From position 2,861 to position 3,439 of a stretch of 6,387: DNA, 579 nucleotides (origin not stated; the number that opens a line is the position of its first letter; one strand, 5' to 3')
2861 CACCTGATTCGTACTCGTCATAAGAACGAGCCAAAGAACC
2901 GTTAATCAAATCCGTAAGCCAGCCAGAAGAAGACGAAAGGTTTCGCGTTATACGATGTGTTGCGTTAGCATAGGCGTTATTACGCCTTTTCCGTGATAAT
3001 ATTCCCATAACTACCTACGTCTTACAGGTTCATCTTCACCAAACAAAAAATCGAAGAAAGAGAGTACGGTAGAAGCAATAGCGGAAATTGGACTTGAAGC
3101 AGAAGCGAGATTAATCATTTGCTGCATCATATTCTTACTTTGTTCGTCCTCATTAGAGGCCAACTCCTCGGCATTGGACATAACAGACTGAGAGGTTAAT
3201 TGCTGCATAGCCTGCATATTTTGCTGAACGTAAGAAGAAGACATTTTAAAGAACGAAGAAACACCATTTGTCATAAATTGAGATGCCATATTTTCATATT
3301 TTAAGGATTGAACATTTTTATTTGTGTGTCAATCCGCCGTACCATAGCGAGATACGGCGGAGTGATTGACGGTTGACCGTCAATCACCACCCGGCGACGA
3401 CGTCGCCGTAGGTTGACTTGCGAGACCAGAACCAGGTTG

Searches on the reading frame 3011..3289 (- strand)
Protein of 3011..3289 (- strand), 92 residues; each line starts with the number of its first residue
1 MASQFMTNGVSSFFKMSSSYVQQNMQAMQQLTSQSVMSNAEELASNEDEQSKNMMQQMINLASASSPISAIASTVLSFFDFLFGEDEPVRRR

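Call 9: search_protein_families(library=phrogs, proteins=[window:3011-3289:-], max_evalue=0.01)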
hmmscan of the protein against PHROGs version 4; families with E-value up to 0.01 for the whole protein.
window:3011-3289:- (92 aa): 0 families

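Call 25: find_related_loci(query=window:3011-3289:-, collection=viral_contigs, flank=3000)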
Query window:3011-3289:- (92 aa) in viral_contigs; peptide patterns used: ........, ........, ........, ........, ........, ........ (x = any residue, [..] = any of these).
101 stretches matched a pattern; 4 encode a relative of the query (tblastn E <= 1e-3); 4 distinct loci.
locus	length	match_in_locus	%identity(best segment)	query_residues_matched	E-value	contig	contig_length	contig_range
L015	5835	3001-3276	99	1-92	2e-57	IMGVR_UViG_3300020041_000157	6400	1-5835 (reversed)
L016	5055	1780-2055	99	1-92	2e-57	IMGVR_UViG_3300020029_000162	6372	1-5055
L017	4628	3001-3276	96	1-92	8e-56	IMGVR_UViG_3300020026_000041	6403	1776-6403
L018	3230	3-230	99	17-92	1e-46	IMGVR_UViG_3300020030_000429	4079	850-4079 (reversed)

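Call 46: search_protein_families(library=pfam, proteins=[window:3011-3289:-], max_evalue=0.01)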
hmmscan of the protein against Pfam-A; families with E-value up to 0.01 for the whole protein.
window:3011-3289:- (92 aa): 0 families
